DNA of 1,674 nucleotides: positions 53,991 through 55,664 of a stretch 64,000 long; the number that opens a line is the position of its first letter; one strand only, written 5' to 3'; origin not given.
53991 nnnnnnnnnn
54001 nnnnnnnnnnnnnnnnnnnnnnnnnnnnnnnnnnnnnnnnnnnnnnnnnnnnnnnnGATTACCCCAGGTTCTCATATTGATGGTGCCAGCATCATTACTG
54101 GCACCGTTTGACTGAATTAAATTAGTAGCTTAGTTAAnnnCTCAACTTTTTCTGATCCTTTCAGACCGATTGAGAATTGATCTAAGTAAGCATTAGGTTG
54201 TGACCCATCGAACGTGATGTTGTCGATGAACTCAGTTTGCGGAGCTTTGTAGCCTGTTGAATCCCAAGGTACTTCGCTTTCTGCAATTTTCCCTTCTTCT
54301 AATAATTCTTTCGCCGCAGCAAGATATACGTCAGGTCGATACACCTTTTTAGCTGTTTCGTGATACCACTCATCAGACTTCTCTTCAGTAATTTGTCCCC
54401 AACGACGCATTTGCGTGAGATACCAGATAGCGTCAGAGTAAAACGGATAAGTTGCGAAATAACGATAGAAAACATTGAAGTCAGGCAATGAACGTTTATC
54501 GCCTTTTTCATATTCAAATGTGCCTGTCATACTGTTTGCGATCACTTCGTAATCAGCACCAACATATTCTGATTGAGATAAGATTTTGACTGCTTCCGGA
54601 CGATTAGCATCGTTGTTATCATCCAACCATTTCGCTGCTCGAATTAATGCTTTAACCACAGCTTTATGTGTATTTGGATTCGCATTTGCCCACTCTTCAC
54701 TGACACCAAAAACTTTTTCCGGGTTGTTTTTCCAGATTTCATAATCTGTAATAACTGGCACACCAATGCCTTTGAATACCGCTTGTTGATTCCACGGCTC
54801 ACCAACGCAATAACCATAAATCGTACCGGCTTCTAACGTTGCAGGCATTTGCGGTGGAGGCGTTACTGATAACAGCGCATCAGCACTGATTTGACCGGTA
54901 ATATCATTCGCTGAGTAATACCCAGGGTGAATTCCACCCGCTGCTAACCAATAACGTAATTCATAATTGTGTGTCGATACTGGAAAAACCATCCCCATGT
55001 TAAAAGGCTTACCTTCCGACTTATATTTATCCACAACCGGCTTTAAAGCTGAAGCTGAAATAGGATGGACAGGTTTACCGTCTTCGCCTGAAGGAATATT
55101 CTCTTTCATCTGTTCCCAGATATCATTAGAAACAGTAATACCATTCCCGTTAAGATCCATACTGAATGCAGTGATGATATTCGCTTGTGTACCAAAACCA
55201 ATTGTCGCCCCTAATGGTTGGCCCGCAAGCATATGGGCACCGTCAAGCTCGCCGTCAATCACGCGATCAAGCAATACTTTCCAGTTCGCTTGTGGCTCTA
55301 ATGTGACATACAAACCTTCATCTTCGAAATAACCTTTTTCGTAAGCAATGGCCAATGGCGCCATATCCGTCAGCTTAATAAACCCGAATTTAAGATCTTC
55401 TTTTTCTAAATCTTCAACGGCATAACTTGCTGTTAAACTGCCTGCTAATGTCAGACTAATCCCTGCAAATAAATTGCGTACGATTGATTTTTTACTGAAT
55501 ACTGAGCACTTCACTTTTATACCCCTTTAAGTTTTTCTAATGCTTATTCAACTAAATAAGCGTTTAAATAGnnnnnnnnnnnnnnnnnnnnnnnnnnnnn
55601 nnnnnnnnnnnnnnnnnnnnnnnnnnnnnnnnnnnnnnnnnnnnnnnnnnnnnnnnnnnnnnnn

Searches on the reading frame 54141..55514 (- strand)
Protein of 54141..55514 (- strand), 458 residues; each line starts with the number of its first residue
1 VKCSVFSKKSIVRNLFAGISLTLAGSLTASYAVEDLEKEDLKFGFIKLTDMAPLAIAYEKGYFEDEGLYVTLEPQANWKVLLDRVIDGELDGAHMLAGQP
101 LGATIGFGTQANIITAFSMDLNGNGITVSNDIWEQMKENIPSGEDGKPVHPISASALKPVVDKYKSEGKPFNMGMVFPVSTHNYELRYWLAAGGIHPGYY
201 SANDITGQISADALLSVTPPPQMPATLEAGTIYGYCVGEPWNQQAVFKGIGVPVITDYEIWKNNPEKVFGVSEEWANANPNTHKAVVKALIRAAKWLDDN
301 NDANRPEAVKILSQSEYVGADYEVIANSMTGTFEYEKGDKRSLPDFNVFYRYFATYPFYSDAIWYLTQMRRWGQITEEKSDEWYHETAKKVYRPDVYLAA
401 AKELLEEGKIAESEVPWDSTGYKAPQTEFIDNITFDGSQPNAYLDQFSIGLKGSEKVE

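Call 59: search_protein_families(library=pfam, proteins=[window:54141-55514:-], max_evalue=0.000001)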
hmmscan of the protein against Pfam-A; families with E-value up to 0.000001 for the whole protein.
window:54141-55514:- (458 aa): 1 family
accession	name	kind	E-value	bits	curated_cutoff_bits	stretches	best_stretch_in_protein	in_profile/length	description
PF13379.11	NMT1_2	-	1.8e-98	329.8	24.7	1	35-313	2-252/252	NMT1-like family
